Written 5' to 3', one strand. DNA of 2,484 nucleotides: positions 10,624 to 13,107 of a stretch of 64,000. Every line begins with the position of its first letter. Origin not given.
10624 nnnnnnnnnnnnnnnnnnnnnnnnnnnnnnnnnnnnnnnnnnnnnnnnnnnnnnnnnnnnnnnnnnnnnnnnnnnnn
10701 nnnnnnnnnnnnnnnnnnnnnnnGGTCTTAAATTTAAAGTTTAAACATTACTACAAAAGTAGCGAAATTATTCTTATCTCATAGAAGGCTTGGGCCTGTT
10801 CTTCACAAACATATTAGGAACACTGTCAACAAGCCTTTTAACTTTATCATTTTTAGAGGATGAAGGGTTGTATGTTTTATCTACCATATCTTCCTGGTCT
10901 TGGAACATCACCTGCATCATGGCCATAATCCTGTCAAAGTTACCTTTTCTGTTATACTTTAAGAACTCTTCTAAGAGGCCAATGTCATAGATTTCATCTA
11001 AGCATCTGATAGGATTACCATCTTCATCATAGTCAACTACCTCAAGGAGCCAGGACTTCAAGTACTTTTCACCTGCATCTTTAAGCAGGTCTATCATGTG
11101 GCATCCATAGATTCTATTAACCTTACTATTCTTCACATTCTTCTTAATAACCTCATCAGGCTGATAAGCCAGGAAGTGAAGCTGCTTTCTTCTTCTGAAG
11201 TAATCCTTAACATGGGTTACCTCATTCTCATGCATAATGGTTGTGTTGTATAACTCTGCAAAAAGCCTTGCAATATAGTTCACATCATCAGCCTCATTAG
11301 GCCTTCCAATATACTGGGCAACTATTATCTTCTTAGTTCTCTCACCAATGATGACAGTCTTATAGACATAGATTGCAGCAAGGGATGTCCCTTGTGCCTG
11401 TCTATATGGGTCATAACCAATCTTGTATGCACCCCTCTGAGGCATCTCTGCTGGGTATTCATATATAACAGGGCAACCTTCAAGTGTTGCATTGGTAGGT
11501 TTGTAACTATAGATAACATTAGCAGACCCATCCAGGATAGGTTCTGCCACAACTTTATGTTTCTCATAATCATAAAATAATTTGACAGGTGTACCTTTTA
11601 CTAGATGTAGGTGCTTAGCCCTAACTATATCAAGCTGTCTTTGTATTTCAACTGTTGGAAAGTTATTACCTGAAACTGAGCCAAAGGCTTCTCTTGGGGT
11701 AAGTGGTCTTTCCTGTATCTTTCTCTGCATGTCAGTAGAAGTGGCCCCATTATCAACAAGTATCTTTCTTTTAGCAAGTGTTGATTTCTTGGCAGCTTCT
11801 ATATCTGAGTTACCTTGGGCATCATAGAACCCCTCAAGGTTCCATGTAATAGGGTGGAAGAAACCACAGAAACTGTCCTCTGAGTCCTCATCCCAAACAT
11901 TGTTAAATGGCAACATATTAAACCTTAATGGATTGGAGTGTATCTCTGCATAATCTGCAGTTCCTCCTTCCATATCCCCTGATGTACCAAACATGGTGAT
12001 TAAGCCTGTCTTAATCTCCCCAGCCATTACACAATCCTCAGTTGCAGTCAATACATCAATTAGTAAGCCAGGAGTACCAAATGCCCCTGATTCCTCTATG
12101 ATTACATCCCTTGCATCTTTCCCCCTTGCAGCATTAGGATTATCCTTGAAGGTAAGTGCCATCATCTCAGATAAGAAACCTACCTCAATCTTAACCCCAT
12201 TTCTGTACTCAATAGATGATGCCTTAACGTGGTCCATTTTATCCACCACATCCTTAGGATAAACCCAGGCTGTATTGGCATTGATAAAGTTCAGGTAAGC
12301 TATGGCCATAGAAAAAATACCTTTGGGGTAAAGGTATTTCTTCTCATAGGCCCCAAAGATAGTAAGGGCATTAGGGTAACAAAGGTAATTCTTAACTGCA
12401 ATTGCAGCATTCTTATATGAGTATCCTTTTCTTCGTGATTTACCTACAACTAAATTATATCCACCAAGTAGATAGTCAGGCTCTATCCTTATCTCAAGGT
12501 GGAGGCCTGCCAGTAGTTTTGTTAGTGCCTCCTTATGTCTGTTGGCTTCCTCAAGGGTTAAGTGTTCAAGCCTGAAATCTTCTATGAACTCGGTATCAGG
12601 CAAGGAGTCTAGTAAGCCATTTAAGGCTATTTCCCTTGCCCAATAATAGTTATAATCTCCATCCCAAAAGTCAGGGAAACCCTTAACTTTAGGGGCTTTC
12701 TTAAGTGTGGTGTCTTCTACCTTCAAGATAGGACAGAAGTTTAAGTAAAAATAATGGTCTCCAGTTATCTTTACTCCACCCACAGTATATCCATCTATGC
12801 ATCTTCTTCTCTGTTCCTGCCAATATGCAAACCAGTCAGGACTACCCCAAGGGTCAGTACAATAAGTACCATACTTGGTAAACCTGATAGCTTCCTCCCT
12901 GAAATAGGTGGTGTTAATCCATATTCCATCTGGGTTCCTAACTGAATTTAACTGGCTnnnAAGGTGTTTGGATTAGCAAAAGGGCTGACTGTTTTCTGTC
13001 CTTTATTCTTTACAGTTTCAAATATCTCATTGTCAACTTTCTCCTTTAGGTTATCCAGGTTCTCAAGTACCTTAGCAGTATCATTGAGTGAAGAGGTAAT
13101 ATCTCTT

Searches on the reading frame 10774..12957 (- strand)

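Call 9: search_protein_families(library=phrogs, proteins=[window:10774-12957:-], max_evalue=0.001)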
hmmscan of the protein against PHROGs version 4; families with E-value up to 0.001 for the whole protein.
window:10774-12957:- (727 aa): 1 family
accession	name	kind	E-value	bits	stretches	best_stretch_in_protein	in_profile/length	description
phrog_6681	-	head and packaging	1.1e-202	676.4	1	7-707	19-744/758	terminase large subunit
